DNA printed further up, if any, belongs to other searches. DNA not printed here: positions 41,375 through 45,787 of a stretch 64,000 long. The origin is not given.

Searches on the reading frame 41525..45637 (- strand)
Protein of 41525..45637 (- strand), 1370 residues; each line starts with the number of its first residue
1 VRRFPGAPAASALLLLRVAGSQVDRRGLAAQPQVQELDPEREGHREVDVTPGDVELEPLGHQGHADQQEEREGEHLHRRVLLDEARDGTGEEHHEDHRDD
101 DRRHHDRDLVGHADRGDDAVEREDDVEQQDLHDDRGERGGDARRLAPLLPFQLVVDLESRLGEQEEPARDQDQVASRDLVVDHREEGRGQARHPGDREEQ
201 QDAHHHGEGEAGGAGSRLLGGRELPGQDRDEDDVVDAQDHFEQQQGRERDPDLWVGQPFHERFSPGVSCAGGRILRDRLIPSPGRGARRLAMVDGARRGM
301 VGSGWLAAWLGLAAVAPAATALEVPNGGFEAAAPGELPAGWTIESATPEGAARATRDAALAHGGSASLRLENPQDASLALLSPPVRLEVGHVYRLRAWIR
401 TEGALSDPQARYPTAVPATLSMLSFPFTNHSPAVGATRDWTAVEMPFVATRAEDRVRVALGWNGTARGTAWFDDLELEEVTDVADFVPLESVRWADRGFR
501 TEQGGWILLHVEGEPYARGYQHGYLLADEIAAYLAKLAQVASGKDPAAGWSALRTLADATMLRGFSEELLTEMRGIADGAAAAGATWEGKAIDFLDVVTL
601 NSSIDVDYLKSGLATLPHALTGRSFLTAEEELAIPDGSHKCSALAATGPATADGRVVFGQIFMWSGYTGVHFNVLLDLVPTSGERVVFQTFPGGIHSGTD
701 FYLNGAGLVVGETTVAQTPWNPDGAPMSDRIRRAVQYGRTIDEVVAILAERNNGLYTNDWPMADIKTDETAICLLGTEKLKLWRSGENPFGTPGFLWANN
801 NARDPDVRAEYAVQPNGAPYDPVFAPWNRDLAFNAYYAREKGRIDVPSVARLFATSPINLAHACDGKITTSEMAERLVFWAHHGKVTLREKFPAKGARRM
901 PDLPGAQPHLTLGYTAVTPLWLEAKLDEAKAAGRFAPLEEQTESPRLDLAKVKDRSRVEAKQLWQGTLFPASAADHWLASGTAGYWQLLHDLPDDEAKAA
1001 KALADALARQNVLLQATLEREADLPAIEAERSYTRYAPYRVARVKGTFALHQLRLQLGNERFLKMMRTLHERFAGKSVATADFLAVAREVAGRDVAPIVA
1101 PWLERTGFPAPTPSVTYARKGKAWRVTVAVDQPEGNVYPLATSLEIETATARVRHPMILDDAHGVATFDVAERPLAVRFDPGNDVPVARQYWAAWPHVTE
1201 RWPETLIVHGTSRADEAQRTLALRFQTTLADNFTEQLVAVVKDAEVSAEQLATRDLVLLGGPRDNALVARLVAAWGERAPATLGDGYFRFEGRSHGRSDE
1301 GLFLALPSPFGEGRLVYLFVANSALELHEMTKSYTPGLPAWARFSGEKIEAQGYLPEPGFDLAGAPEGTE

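Call 21: search_protein_families(library=pfam, proteins=[window:41525-45637:-], max_evalue=0.001)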
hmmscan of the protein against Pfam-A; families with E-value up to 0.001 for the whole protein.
window:41525-45637:- (1370 aa): 1 family
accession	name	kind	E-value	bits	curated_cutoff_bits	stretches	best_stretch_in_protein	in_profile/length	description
PF04916.18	Phospholip_B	-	8.9e-08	31.7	27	1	569-766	99-300/487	Phospholipase B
